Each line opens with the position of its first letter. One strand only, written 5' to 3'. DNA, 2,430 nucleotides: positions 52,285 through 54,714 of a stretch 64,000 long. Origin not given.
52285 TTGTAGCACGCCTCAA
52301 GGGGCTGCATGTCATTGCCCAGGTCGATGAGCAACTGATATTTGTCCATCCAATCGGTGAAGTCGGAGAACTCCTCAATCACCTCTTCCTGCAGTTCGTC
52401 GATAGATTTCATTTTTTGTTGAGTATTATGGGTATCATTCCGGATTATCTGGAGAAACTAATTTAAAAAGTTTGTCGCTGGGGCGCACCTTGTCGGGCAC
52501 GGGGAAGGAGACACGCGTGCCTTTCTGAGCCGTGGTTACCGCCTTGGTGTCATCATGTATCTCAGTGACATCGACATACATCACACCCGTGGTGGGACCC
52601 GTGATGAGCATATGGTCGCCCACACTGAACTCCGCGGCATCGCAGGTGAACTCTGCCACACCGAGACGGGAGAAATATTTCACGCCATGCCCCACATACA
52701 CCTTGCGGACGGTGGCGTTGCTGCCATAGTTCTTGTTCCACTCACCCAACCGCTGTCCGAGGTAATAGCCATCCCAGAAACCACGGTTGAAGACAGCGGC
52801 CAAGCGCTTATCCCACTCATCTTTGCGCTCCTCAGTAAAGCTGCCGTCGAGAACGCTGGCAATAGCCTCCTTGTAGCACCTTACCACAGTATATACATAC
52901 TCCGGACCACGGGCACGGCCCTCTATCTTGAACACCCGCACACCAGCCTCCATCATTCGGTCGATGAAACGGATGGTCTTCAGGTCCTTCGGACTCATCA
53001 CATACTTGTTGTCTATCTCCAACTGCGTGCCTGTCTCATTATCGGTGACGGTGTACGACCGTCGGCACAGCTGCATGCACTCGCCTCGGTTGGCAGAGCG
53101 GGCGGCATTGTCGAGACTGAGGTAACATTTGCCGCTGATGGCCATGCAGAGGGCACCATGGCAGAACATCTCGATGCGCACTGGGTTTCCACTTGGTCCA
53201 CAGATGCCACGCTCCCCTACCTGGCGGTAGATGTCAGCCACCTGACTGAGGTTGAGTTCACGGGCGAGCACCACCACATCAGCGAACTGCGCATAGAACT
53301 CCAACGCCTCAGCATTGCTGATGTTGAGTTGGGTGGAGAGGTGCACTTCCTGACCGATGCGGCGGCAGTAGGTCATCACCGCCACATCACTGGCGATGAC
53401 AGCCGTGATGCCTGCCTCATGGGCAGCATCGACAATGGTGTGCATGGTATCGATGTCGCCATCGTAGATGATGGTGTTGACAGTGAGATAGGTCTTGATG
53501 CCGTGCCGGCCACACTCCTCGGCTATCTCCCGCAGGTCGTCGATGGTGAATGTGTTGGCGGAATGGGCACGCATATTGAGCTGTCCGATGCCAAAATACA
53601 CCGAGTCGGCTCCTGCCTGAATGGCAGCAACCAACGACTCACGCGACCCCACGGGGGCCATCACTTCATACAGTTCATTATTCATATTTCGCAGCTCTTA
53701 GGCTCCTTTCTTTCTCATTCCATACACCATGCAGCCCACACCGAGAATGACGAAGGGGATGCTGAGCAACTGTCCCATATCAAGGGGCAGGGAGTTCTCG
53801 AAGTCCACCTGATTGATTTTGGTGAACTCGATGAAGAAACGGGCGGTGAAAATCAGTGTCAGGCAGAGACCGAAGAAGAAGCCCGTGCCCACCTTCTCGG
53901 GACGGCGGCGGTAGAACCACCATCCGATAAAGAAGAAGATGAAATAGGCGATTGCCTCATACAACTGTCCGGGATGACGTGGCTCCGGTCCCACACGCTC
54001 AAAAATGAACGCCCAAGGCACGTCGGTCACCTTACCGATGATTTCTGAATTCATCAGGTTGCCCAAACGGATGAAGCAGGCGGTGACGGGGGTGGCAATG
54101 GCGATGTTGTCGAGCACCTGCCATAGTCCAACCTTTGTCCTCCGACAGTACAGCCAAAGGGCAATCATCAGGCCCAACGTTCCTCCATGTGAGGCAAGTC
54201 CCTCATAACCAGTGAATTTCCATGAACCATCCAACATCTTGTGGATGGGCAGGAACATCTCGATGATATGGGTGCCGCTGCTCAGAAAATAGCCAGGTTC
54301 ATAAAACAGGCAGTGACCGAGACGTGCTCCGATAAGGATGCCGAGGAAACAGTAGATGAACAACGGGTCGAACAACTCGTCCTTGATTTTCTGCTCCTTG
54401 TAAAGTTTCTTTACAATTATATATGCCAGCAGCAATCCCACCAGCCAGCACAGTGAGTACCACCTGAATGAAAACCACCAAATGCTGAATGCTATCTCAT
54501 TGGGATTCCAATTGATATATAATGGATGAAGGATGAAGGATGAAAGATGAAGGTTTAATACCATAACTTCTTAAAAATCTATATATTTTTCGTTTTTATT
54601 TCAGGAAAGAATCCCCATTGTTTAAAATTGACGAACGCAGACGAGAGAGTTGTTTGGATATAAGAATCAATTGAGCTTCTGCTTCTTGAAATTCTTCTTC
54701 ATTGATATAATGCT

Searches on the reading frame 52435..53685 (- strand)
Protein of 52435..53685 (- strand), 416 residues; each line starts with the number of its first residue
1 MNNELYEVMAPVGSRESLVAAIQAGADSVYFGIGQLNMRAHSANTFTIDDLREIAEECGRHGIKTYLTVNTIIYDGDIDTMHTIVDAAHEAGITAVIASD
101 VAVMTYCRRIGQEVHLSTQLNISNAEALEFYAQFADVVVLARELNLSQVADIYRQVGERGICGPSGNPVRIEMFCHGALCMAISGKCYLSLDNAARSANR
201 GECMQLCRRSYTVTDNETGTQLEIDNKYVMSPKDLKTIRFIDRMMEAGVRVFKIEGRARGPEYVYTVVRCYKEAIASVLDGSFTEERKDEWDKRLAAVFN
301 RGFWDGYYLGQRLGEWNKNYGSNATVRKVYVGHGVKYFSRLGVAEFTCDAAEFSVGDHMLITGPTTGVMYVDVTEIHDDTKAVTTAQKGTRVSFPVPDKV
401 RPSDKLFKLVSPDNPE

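Call 10: search_protein_families(library=pfam, proteins=[window:52435-53685:-], max_evalue=0.001)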
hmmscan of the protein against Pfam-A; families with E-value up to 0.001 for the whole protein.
window:52435-53685:- (416 aa): 1 family
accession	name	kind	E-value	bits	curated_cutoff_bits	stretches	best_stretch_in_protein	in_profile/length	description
PF01136.24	Peptidase_U32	-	2.4e-66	223.8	22.4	1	79-311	2-230/233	Peptidase family U32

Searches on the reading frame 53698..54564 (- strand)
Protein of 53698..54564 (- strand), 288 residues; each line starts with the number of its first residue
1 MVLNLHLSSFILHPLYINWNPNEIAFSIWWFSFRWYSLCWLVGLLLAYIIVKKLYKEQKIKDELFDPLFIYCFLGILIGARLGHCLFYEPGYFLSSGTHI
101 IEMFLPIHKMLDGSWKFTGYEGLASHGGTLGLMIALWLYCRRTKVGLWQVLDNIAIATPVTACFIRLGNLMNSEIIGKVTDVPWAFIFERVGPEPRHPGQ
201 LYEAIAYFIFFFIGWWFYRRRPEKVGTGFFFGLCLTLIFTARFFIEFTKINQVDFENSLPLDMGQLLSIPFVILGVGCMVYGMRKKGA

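Call 10: search_protein_families(library=pfam, proteins=[window:53698-54564:-], max_evalue=0.001)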
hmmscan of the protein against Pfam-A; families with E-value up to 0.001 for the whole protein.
window:53698-54564:- (288 aa): 1 family
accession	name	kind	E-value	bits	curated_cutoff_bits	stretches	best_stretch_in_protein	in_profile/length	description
PF01790.23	LGT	-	2.9e-62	210.6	24.9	1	24-281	2-240/240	Prolipoprotein diacylglyceryl transferase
